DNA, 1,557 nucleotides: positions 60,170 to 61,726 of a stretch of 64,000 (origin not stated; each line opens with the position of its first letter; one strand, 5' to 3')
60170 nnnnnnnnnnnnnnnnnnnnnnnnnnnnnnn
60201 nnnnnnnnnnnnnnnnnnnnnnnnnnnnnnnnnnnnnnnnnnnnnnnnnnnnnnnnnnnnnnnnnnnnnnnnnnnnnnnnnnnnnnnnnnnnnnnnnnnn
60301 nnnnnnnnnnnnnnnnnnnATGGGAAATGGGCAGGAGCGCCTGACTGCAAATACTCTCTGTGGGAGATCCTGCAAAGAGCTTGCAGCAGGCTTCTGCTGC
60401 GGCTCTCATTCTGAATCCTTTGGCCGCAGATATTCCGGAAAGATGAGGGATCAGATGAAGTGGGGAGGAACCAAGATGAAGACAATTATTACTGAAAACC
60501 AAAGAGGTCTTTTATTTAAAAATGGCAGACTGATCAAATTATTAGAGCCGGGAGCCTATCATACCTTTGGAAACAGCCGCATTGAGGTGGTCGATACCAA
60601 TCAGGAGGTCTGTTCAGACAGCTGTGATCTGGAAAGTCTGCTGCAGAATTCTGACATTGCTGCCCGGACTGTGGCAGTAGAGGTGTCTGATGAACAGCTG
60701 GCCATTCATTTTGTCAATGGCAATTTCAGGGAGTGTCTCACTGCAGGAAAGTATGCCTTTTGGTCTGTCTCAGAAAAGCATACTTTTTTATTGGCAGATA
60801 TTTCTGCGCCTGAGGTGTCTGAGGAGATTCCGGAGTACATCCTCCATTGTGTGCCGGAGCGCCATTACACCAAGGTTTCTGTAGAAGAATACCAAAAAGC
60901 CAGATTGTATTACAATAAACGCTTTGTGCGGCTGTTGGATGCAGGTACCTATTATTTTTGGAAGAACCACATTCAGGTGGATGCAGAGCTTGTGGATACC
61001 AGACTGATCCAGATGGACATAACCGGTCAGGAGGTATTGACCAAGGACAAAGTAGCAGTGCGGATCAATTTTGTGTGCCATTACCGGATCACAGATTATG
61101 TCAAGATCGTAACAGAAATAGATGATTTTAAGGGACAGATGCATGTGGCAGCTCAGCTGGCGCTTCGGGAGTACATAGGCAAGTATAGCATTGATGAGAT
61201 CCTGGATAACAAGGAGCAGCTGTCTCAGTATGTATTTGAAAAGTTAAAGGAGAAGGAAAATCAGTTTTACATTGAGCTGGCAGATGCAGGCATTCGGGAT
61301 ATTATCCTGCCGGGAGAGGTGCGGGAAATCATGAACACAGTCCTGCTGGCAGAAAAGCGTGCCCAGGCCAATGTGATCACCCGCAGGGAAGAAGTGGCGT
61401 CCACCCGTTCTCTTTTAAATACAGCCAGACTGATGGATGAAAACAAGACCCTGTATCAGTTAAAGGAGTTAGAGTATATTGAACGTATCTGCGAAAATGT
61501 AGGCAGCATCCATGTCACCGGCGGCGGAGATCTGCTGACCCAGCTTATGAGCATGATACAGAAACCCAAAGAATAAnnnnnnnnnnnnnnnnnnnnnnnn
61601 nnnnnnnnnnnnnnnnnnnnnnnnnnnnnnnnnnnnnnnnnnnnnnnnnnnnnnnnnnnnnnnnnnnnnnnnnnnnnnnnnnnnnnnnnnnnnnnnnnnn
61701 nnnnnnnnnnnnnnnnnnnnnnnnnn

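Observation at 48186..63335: spoVA operon split: spoVAA-AB-AC and spoVAD-AE separated by 11.8 kb bounded by repeat copies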

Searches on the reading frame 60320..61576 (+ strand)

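Call 3: search_protein_families(library=pfam, proteins=[window:60320-61576:+])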
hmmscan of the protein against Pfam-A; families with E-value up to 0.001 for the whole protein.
window:60320-61576:+ (418 aa): 2 families
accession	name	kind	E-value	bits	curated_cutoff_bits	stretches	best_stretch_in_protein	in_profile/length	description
PF01145.31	Band_7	-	1.4e-28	100.6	23.6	1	188-358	3-175/176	SPFH domain / Band 7 family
PF13421.11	Band_7_1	-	0.00081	19.5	24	0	272-340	135-205/211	SPFH domain-Band 7 family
